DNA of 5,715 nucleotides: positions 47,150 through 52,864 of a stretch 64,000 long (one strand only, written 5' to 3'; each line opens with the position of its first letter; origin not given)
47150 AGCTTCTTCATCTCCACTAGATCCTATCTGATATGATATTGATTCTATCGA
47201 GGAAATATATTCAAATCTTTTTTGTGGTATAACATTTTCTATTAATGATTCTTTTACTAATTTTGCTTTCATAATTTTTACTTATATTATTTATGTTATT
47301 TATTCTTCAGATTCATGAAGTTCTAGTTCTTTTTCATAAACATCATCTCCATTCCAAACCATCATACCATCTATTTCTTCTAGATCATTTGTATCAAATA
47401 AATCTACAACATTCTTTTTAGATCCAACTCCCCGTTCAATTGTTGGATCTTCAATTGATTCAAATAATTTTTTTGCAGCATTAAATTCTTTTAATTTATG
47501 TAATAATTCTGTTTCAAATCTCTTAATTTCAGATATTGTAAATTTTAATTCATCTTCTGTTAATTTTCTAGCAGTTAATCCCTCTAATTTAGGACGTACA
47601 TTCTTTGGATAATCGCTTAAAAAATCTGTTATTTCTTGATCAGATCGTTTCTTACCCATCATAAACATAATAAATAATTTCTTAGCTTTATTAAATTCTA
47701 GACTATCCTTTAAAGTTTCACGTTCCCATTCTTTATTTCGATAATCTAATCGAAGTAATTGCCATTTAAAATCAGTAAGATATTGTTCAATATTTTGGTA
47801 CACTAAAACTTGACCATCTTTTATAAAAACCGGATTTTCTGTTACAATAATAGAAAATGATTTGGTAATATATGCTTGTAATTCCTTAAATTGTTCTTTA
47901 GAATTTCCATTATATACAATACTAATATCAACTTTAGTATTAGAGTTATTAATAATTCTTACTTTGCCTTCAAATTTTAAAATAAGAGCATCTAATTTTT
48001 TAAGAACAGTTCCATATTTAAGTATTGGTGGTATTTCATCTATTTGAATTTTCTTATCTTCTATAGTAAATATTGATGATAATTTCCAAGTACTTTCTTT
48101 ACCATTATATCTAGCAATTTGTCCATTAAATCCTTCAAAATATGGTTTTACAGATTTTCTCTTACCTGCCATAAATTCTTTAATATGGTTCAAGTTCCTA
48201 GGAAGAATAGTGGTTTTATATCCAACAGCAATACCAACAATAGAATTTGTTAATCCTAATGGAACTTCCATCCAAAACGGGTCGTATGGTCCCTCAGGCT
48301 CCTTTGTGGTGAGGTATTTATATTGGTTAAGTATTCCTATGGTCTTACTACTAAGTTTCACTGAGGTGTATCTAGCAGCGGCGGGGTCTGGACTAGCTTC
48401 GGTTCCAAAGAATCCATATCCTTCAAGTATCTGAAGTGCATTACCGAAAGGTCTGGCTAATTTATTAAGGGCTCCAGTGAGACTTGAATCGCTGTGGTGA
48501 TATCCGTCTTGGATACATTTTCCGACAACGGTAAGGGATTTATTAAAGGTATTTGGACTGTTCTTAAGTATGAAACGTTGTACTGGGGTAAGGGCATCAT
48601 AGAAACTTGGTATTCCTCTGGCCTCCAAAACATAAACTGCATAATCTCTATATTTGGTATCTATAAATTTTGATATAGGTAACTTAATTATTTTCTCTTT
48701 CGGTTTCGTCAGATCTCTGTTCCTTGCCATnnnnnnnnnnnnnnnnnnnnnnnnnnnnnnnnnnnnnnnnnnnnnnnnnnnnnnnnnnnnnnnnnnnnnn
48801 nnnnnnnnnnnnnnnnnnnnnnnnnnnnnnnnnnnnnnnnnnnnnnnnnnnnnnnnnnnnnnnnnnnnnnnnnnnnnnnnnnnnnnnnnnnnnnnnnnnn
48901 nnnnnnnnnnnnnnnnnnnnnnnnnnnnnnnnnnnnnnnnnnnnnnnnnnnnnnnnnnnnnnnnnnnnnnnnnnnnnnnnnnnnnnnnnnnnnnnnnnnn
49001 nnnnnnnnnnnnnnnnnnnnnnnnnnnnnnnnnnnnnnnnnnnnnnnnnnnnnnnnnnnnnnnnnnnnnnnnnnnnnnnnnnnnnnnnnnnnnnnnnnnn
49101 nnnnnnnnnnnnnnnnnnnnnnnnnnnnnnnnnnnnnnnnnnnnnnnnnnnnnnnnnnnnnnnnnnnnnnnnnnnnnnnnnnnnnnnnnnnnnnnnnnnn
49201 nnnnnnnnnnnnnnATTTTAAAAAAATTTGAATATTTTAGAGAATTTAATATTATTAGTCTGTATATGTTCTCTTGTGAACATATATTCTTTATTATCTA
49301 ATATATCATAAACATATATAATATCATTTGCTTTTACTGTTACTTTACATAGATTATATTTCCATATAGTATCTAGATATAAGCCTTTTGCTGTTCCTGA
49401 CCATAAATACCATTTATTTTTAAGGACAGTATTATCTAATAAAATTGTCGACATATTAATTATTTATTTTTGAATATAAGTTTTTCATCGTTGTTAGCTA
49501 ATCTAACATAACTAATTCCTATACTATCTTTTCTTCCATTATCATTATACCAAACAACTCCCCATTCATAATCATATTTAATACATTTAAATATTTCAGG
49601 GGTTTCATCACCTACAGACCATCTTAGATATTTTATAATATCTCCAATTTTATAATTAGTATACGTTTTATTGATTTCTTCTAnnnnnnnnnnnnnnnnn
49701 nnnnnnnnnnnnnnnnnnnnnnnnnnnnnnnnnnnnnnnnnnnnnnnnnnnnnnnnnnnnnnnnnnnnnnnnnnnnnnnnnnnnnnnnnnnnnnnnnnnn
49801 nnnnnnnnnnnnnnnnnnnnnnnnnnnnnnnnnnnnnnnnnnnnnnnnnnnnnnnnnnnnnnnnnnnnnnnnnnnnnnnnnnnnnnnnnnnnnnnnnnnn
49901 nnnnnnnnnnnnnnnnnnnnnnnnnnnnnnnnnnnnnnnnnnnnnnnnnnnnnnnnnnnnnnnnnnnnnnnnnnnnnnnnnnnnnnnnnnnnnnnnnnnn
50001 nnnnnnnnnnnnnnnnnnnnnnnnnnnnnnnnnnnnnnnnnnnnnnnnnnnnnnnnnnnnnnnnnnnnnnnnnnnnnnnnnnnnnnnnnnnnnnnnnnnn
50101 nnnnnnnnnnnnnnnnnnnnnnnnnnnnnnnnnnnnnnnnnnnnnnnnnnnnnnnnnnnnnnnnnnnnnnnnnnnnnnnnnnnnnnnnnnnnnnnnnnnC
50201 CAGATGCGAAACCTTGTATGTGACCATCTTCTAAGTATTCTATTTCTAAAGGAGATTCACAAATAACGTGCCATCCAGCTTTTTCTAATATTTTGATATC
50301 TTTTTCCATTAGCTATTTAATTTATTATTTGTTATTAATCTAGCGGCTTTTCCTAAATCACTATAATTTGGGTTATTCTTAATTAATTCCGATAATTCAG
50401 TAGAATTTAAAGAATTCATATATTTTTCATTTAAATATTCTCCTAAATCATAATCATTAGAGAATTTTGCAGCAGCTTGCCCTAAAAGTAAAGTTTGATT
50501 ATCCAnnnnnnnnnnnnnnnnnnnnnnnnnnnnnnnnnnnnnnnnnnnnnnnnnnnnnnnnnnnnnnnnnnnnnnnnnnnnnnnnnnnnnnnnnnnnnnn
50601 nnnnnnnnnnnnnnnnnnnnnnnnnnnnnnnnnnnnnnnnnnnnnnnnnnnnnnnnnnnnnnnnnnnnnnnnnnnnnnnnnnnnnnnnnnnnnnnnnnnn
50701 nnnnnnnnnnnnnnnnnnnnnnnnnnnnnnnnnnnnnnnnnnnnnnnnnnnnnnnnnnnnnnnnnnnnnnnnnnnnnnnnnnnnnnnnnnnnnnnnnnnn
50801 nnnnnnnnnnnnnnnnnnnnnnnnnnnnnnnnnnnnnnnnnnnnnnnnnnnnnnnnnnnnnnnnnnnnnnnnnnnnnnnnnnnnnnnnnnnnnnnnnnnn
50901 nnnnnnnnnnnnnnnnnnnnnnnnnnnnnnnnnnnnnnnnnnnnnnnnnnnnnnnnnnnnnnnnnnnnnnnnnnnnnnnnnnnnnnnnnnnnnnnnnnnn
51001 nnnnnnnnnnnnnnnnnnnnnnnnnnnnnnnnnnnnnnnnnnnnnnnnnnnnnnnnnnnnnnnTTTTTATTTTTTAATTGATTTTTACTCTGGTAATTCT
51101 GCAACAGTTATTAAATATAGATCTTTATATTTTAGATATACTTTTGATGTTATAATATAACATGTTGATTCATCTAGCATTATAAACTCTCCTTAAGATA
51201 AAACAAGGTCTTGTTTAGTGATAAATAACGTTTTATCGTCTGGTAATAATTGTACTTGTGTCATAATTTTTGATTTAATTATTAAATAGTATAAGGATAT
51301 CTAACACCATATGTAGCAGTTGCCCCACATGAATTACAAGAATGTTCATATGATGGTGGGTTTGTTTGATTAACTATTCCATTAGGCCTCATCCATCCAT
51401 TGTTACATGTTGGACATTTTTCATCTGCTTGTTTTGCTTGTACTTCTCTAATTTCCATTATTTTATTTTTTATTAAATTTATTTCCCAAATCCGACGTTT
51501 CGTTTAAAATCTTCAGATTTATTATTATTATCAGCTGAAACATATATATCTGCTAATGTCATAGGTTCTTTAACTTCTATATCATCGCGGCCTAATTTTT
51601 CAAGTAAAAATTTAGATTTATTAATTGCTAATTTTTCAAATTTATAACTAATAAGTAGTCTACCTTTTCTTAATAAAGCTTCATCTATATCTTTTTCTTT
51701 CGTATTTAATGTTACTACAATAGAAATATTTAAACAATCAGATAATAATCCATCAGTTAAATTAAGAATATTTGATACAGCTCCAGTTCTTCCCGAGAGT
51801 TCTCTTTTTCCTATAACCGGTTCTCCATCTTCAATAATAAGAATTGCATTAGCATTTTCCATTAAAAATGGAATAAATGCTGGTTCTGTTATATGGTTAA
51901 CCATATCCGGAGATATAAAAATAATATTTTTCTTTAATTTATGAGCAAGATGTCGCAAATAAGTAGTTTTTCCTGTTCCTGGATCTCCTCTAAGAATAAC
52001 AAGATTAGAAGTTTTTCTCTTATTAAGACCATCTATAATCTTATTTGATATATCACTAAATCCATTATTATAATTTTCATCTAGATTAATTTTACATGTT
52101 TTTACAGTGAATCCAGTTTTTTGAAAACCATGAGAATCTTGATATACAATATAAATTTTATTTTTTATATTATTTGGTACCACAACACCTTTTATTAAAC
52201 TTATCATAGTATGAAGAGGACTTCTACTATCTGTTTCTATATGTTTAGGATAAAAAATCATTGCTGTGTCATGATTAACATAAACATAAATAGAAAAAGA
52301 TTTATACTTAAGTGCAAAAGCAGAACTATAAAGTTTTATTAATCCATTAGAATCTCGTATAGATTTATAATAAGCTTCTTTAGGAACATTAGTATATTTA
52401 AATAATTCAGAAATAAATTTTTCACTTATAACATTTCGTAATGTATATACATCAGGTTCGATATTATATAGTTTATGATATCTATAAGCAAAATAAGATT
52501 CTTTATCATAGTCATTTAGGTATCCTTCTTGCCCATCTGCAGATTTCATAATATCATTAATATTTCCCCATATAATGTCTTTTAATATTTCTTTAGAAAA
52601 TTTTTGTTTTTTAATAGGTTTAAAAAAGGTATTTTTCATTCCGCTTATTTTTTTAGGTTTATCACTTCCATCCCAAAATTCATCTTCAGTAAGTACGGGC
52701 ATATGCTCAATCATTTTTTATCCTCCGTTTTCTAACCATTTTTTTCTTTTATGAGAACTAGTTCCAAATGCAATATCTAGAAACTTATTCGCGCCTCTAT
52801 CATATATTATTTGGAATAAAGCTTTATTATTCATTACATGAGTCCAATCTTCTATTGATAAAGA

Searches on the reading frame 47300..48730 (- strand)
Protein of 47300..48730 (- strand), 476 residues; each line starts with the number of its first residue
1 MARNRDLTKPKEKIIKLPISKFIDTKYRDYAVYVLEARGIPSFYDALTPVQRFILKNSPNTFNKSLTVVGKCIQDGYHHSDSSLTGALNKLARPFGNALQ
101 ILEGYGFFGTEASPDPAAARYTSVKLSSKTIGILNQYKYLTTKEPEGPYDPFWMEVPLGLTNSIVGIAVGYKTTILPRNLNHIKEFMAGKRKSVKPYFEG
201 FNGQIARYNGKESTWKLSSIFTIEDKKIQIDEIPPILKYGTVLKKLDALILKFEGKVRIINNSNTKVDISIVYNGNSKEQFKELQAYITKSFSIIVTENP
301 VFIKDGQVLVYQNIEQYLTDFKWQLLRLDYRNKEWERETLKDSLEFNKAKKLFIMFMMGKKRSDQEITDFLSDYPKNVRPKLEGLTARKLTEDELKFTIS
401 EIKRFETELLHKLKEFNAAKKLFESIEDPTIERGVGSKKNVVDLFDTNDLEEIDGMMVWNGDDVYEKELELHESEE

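Call 49: search_protein_families(library=pfam, proteins=[window:47300-48730:-], max_evalue=0.001)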
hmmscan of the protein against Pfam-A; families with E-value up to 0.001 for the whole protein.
window:47300-48730:- (476 aa): 1 family
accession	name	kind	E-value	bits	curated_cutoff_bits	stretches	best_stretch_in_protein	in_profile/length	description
PF00521.26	DNA_topoisoIV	-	2.2e-37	129.4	31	1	38-420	1-421/432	DNA gyrase/topoisomerase IV, subunit A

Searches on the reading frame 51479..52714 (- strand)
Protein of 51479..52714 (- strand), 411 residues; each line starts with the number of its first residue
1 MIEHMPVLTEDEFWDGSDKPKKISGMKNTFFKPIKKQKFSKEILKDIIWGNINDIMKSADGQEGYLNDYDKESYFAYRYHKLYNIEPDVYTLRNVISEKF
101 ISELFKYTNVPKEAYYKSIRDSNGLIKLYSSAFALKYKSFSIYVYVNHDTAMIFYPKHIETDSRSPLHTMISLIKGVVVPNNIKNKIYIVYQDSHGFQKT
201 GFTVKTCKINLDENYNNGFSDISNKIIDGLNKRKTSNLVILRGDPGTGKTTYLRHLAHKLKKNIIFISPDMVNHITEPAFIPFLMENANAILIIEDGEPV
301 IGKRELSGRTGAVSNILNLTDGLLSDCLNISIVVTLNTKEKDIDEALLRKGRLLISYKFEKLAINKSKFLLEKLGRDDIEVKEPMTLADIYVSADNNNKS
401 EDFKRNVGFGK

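Call 49: search_protein_families(library=pfam, proteins=[window:51479-52714:-], max_evalue=0.001)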
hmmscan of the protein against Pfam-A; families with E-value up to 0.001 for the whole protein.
window:51479-52714:- (411 aa): 7 families
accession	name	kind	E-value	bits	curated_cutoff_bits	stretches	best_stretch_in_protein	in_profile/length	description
PF00004.35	AAA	-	2.6e-09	38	21.2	1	239-359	1-129/131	ATPase family associated with various cellular activities (AAA)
PF13191.12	AAA_16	-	9e-06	26.7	32.6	1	234-283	22-66/167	AAA ATPase domain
PF20720.3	nSTAND3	-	1.3e-05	25.4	27.2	1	231-263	12-44/155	Novel STAND NTPase 3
PF25199.1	nSTAND_NTPase5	-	3.2e-05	24.2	34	1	222-301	24-109/145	Novel STAND NTPase 5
PF05729.18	NACHT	-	0.00031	21.1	26.7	0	238-263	2-27/167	NACHT domain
PF24883.2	NPHP3_N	-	0.0007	20.3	24.8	0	230-263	16-49/164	Nephrocystin 3, N-terminal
PF13401.12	AAA_22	-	0.00099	19.9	27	0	234-268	3-40/130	AAA domain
